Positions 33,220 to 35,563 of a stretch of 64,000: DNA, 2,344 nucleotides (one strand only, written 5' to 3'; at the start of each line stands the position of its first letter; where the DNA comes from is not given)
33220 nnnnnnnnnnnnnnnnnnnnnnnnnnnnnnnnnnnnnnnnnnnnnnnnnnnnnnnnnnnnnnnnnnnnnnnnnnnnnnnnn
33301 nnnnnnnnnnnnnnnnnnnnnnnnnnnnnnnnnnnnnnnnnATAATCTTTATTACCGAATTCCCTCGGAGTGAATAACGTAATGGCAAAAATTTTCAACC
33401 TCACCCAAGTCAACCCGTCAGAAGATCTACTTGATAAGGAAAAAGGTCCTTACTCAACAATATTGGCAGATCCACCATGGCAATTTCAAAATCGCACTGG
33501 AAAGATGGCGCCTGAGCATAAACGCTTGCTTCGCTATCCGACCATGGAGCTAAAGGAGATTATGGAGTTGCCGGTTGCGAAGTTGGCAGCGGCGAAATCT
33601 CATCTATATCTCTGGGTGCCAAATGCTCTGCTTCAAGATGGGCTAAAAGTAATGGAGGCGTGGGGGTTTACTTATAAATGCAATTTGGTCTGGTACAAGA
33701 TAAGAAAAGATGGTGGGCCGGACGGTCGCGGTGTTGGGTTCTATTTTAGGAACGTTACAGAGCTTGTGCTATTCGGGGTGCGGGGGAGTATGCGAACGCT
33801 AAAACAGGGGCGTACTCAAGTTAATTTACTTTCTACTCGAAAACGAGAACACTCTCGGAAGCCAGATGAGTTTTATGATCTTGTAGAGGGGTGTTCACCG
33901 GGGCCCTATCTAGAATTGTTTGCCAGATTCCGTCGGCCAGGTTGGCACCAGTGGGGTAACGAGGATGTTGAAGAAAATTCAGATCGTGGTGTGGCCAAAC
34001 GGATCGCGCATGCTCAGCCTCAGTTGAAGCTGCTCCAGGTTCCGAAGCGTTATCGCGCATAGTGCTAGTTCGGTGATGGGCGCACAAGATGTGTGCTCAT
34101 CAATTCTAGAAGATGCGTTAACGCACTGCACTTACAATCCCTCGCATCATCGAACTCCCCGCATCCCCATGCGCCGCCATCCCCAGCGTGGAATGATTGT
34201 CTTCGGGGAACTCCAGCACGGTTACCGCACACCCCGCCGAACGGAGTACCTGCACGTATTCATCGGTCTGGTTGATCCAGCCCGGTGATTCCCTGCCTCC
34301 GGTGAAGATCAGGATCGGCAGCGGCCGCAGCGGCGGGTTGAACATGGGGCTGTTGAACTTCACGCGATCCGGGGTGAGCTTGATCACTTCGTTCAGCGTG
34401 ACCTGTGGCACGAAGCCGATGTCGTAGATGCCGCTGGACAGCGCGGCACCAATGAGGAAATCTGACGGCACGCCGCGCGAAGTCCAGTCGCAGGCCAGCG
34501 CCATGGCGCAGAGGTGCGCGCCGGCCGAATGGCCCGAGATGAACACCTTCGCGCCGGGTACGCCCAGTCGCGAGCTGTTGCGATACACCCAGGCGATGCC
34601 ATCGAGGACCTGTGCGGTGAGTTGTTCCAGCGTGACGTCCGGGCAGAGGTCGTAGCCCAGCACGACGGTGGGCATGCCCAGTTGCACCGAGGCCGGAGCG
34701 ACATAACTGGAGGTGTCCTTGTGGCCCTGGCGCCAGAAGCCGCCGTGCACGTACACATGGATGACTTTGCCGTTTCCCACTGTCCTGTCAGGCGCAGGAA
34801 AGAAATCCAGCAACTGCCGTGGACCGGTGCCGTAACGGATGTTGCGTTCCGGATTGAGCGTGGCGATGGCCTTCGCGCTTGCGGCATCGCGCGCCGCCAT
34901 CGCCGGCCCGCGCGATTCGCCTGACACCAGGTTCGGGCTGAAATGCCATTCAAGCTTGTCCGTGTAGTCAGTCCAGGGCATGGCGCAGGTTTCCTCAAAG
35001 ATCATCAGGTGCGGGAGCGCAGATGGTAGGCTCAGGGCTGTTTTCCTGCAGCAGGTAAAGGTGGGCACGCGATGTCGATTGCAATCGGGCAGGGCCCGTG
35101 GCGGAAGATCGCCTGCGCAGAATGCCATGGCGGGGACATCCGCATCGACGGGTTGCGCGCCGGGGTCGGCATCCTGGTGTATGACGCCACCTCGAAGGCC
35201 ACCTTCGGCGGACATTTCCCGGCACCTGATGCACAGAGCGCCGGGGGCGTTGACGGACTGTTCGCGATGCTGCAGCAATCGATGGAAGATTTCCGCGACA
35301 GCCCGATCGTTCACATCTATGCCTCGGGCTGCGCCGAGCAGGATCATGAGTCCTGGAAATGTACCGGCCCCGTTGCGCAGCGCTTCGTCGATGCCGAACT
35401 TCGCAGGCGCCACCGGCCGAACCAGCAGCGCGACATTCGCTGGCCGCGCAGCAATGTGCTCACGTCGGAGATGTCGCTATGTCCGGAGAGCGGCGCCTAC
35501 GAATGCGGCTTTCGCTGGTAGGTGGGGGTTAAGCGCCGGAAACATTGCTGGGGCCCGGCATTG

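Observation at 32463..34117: Low-GC island with a BamHI/BglII/BstYI-like nuclease paired with an MT-A70 adenine methyltransferase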

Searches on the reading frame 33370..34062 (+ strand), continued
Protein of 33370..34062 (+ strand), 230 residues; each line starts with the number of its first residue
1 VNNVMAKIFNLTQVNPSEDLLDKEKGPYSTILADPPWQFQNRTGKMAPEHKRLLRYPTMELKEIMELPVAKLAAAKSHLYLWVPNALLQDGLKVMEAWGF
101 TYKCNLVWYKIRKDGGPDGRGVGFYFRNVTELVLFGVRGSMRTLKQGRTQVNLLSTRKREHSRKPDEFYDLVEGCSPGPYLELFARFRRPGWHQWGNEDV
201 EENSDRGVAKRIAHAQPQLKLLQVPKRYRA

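Call 75: get_annotated_region(hit=H23, flank=3000)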
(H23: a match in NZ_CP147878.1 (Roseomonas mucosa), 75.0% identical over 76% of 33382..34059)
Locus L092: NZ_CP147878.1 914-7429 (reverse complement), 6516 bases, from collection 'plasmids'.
description: Roseomonas mucosa strain GlSt084 plasmid p5, complete sequence
organism: Roseomonas mucosa (NCBI taxid 207340)
taxonomy: Bacteria; Pseudomonadota; Alphaproteobacteria; Rhodospirillales; Acetobacteraceae; Roseomonas; Roseomonas mucosa
host: -; source: cell culture,Styx glacier; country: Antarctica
typing (MOB-suite, as given by PLSDB): non-mobilizable
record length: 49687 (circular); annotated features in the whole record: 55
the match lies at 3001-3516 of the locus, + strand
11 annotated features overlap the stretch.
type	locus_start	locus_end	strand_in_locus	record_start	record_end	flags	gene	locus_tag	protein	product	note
CDS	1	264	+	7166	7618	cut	-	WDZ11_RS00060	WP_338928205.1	lysozyme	-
CDS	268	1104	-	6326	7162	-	-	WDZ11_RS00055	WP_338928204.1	hypothetical protein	-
CDS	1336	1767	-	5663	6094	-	-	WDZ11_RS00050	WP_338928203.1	hypothetical protein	-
CDS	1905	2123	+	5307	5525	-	-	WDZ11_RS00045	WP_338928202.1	hypothetical protein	-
CDS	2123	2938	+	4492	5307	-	-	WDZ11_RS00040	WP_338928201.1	BglII/BstYI family type II restriction endonuclease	GO:0009307 - DNA restriction-modification system [Evidence IEA]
CDS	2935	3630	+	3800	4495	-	-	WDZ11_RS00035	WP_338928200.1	MT-A70 family methyltransferase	-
CDS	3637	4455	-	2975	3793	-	-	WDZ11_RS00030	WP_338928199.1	DUF2971 domain-containing protein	-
CDS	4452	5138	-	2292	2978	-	-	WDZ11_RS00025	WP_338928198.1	recombinase family protein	GO:0006310 - DNA recombination [Evidence IEA]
CDS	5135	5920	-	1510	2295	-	-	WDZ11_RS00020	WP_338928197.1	hypothetical protein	-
CDS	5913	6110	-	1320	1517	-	-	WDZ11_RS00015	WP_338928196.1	hypothetical protein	-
CDS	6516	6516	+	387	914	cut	-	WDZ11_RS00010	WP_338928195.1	energy transducer TonB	-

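Call 90: get_annotated_region(hit=H69, flank=18000)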
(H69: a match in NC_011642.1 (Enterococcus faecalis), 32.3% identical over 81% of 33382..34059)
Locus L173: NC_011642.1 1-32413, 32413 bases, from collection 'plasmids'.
description: Enterococcus faecalis plasmid pMG2200, complete sequence
organism: Enterococcus faecalis (NCBI taxid 1351)
taxonomy: Bacteria; Bacillota; Bacilli; Lactobacillales; Enterococcaceae; Enterococcus; Enterococcus faecalis
host: -; source: -; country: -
typing (MOB-suite, as given by PLSDB): conjugative; replicon rep_cluster_980; relaxase MOBP,MOBP; mating-pair formation MPF_T
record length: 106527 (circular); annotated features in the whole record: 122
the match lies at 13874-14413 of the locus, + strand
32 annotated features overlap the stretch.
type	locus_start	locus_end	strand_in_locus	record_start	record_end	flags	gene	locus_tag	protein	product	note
CDS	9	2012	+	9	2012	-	-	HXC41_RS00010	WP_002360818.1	pLS20_p028 family conjugation system transmembrane protein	-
CDS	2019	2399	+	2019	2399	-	-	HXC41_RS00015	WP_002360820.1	hypothetical protein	-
CDS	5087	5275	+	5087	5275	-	-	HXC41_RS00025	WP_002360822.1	hypothetical protein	-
CDS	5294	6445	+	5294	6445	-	-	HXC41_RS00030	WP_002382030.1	DUF3991 domain-containing protein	-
CDS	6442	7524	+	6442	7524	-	-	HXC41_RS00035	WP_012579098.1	lysozyme family protein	-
CDS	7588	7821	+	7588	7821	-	-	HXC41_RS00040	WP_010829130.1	hypothetical protein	-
CDS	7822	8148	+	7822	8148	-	-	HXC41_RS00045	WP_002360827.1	type II toxin-antitoxin system PemK/MazF family toxin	-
CDS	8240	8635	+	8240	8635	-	-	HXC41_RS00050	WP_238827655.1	hypothetical protein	-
CDS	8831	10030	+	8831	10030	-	-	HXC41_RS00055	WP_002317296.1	DUF6017 domain-containing protein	-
CDS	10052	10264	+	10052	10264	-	-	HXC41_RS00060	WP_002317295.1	DUF5348 domain-containing protein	-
CDS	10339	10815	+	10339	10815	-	-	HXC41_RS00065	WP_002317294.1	PcfB family protein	-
CDS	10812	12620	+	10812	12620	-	-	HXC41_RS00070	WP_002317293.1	VirD4-like conjugal transfer protein, CD1115 family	-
CDS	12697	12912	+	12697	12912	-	-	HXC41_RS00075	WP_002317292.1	Maff2 family mobile element protein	-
CDS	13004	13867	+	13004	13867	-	-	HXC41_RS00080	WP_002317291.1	VirB6/TrbL-like conjugal transfer protein, CD1112 family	-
CDS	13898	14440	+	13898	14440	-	-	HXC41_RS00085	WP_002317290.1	MT-A70 family methyltransferase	-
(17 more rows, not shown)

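Call 92: search_dna_similar(query=window:33382-34059:+, collection=phages, mode=protein, max_rows=40, max_evalue=1e-10)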
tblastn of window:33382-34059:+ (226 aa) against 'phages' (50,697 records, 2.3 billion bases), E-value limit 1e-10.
Records with a match: 455; places in all: 455; records where one place covers at least 80% of the query: 38.
Best place of each record, by identity: 60-80% 5; <60% 450.
By first word of the organism name: Vibrio 183; Stx2a-converting 62; Escherichia 54; Klebsiella 25; Salmonella 14; Rhodobacter 13; Stx2-converting 9; Brevundimonas 7; Gordonia 6; Bacteriophage 5; and 39 more.
By host as written in the record: - 211; Rhodobacter capsulatus YW1 11; Vibrio splendidus 8; Vibrio parahaemolyticus 8; Klebsiella pneumoniae 8; Vibrio alginolyticus 7; Escherichia coli K514 (EHEC) 7; Escherichia coli 7; and 118 more.
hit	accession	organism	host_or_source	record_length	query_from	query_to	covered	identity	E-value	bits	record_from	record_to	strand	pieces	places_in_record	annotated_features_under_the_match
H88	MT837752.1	Bacteriophage sp.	human fecal samples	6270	15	198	81%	69.9%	1e-79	265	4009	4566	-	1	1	record has no annotation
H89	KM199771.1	Mesorhizobium phage vB_MloP_Lo5R7ANS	Mesorhizobium loti R7ANS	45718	9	198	84%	65.6%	6e-80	265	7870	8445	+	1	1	putative adenine-specific DNA methyltransferase, transcriptional ... | putative restriction endonuclease BglII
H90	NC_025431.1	Mesorhizobium phage vB_MloP_Lo5R7ANS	Mesorhizobium loti R7ANS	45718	9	198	84%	65.6%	6e-80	265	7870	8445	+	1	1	DNA methyltransferase | restriction endonuclease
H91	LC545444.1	Nitratiruptor phage NrS-3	Nitratiruptor sp. YY08-14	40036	24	194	76%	72.1%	2e-81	270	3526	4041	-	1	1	methyltransferase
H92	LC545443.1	Nitratiruptor phage NrS-2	Nitratiruptor sp. YY08-10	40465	24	194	76%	72.1%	2e-81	270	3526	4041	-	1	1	methyltransferase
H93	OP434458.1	Gordonia phage Malisha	Gordonia terrae 3612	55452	22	194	77%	46.5%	6e-41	154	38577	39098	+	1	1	58: DNA methyltransferase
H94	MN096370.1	Gordonia phage Squiddly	Gordonia terrae 3612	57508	22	194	77%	46.5%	8e-41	153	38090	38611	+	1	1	54: DNA methylase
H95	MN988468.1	Rhizobium phage RHph_TM3_3_3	Rhizobium phaseoli T3_3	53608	18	194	78%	41.9%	1e-27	115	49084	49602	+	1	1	adenine methylase protein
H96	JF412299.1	EBPR siphovirus 4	-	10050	10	194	82%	38.5%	3e-29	120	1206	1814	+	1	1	gp5: hypothetical protein | gp4: hypothetical protein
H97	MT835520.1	Bacteriophage sp.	human fecal samples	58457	15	194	80%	39.0%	3e-29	120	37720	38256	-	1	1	record has no annotation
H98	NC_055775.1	Gordonia phage Fosterous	Gordonia terrae 3612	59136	21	196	78%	39.5%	4e-31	125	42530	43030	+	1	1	50: DNA methyltransferase | 49: hypothetical protein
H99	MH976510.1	Gordonia phage Fosterous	Gordonia terrae 3612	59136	21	196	78%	39.5%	4e-31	125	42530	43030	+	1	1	50: hypothetical protein | 49: hypothetical protein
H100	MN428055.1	Gordonia phage Mcklovin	Gordonia terrae 3612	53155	21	196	78%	39.5%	4e-31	125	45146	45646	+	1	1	58: DNA methylase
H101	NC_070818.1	Gordonia phage Mcklovin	Gordonia terrae 3612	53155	21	196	78%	39.5%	4e-31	125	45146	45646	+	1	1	58: DNA methylase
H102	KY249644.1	Synechococcus virus S-ESS1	Synechococcus sp.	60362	24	194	76%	39.5%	5e-28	116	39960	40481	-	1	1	DNA methyltransferase | hypothetical protein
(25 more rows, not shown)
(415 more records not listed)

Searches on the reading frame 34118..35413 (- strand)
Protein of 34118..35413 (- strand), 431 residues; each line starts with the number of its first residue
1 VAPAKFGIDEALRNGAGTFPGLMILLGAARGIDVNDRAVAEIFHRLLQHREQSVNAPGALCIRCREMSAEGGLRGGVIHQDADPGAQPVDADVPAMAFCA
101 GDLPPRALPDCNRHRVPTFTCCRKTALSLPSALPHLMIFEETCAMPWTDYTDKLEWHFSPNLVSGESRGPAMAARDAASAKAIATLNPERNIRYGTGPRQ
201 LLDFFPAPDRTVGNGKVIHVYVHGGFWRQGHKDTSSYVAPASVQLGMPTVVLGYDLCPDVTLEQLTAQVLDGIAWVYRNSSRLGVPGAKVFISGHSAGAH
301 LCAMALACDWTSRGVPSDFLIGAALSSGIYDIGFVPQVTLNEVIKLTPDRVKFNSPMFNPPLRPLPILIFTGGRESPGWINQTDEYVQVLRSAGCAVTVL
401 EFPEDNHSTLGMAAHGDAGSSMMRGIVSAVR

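Call 3: search_protein_families(library=pfam, proteins=[window:34118-35413:-], max_evalue=0.1)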
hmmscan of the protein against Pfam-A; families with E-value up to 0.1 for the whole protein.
window:34118-35413:- (431 aa): 2 families
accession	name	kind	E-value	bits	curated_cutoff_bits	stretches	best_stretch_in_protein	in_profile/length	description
PF07859.19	Abhydrolase_3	-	5.9e-15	56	25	1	220-408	2-207/210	alpha/beta hydrolase fold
PF20434.5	BD-FAE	-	9.3e-10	38.8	26.8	1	216-305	14-106/215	BD-FAE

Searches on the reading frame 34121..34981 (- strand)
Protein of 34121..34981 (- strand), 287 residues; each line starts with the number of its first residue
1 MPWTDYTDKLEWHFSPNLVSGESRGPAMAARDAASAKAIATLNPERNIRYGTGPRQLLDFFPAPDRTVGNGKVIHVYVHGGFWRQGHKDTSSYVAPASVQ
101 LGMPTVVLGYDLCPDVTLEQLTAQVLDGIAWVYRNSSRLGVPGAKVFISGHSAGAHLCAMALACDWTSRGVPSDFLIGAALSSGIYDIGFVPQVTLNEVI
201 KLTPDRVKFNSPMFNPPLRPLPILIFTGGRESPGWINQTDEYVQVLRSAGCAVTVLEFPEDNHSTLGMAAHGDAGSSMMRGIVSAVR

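Call 49: find_homologous_proteins(query=window:34121-34981:-, max_evalue=1e-20)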
Query seq(287 aa) (287 aa): 51 proteins with E <= 1e-20 among 2026 candidates.
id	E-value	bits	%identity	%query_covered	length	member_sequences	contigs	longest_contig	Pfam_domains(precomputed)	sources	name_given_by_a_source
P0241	3.2e-185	632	94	100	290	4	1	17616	PF07859.20,PF20434.6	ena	-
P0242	1.1e-167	575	86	100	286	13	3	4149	PF07859.20,PF20434.6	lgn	-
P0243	5.4e-165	566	85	100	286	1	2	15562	PF07859.20,PF20434.6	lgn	-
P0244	5.9e-164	563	85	98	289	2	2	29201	PF07859.20,PF20434.6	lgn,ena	-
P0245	3.8e-131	455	67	100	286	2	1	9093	PF07859.20,PF20434.6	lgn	-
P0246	7.0e-129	447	68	100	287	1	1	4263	PF07859.20,PF20434.6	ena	-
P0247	3.7e-106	373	57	98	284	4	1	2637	PF07859.20,PF20434.6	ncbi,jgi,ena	jgi:arylformamidase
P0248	1.8e-90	321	51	98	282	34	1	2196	PF07859.20,PF20434.6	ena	-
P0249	2.3e-87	311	50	98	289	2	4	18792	PF07859.20,PF20434.6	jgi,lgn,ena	-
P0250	3.3e-85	304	47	100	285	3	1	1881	PF07859.20,PF20434.6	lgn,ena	-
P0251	3.7e-85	304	47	99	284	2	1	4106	PF07859.20,PF20434.6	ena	-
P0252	5.9e-85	303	46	99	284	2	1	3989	PF07859.20,PF20434.6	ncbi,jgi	jgi:arylformamidase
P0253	9.9e-85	303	47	100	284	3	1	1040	PF07859.20,PF20434.6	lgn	-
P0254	3.7e-83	297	47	99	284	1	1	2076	PF07859.20,PF20434.6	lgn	-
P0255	7.0e-77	277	47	94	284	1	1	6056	PF00135.35,PF07859.20,PF20434.6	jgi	jgi:arylformamidase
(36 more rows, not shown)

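Call 50: find_encoding_contigs(protein=P0241, flank=10000, max_places=3)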
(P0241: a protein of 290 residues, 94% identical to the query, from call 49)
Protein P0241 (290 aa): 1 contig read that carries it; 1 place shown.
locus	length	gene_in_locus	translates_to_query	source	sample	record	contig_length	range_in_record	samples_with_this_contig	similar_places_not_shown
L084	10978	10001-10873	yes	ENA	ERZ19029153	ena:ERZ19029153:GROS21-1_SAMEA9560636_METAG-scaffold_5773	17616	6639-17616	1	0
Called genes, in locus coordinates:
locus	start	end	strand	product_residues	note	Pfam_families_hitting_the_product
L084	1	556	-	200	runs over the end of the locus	PF00149:Metallophos, PF12850:Metallophos_2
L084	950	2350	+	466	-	PF03972:MmgE_PrpD_N, PF19305:MmgE_PrpD_C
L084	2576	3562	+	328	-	PF03401:TctC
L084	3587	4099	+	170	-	-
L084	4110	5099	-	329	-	PF03401:TctC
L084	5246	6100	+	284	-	PF04909:Amidohydro_2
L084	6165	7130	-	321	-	PF03401:TctC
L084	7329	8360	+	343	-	PF03401:TctC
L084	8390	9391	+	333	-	PF03401:TctC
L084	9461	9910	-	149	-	-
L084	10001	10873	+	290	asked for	PF20434:BD-FAE, PF07859:Abhydrolase_3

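Call 51: find_encoding_contigs(protein=P0244, flank=10000, max_places=3)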
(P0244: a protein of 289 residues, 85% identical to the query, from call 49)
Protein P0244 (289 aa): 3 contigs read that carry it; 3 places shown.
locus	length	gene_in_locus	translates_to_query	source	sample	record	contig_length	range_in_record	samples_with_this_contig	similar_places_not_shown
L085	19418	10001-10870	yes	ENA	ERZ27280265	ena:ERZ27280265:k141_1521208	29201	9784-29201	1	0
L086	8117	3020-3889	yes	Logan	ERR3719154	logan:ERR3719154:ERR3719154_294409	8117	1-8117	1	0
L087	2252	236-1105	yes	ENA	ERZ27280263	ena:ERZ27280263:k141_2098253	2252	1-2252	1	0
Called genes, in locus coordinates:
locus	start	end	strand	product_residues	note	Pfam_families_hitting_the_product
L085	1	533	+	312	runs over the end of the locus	PF03486:HI0933_like (weak), PF07992:Pyr_redox_2, PF00890:FAD_binding_2, PF01134:GIDA (weak), PF01266:DAO, PF12831:FAD_oxidored, PF13450:NAD_binding_8, PF13738:Pyr_redox_3, +2 more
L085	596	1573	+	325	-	PF03401:TctC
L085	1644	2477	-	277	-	PF12146:Hydrolase_4, PF00561:Abhydrolase_1, PF12697:Abhydrolase_6, PF03096:Ndr (faint)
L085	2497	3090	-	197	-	PF00149:Metallophos, PF12850:Metallophos_2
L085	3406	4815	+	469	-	PF03972:MmgE_PrpD_N, PF19305:MmgE_PrpD_C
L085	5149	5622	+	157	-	PF07331:TctB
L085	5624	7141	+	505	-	PF01970:TctA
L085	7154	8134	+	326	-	PF03401:TctC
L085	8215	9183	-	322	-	PF03401:TctC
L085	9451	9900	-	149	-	-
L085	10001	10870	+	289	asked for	PF20434:BD-FAE, PF07859:Abhydrolase_3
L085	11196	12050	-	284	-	PF00561:Abhydrolase_1, PF12146:Hydrolase_4, PF12697:Abhydrolase_6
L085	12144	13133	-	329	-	PF03401:TctC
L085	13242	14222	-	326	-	PF03401:TctC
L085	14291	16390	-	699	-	PF00378:ECH_1, PF16113:ECH_2, PF02737:3HCDH_N, PF00725:3HCDH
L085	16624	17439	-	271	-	PF00891:Methyltransf_2 (weak), PF01564:Spermine_synth, PF13649:Methyltransf_25 (weak)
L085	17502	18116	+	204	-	PF02698:DUF218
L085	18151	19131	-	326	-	PF00135:COesterase (weak), PF20434:BD-FAE, PF07859:Abhydrolase_3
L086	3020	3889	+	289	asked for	PF20434:BD-FAE, PF07859:Abhydrolase_3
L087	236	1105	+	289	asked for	PF20434:BD-FAE, PF07859:Abhydrolase_3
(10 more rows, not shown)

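Call 52: find_encoding_contigs(protein=P0243, flank=10000, max_places=3)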
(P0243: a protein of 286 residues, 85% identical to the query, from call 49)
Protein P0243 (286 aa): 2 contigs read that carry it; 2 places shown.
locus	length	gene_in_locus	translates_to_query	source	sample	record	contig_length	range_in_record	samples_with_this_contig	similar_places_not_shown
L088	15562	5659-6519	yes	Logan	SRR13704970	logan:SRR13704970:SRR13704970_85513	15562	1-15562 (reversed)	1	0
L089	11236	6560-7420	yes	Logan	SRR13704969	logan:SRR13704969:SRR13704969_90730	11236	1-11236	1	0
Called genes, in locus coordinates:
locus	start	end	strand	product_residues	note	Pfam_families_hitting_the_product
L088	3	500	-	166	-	?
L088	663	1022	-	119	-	PF04972:BON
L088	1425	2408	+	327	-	PF03401:TctC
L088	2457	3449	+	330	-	PF03401:TctC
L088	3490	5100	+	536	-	PF00135:COesterase, PF20434:BD-FAE, PF07859:Abhydrolase_3 (weak)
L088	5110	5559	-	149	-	-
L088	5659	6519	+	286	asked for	PF20434:BD-FAE, PF07859:Abhydrolase_3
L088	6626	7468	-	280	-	PF12146:Hydrolase_4, PF00561:Abhydrolase_1, PF12697:Abhydrolase_6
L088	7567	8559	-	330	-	PF03401:TctC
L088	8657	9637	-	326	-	PF03401:TctC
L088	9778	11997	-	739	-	PF00378:ECH_1, PF16113:ECH_2, PF02737:3HCDH_N, PF00725:3HCDH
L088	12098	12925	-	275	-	PF00891:Methyltransf_2 (weak), PF01564:Spermine_synth, PF13649:Methyltransf_25 (weak)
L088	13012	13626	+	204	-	PF02698:DUF218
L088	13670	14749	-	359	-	PF00135:COesterase (weak), PF20434:BD-FAE, PF07859:Abhydrolase_3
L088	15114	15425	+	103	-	PF02201:SWIB, PF26291:SWIB_eIF2D (weak)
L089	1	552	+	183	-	?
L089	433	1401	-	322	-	PF03401:TctC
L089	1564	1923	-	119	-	PF04972:BON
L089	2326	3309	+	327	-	PF03401:TctC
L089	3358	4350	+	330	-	PF03401:TctC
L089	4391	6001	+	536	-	PF00135:COesterase, PF20434:BD-FAE, PF07859:Abhydrolase_3 (weak)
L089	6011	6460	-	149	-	-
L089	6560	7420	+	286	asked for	PF20434:BD-FAE, PF07859:Abhydrolase_3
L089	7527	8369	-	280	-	PF12146:Hydrolase_4, PF00561:Abhydrolase_1, PF12697:Abhydrolase_6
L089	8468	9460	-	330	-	PF03401:TctC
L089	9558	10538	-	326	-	PF03401:TctC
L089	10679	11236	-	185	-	?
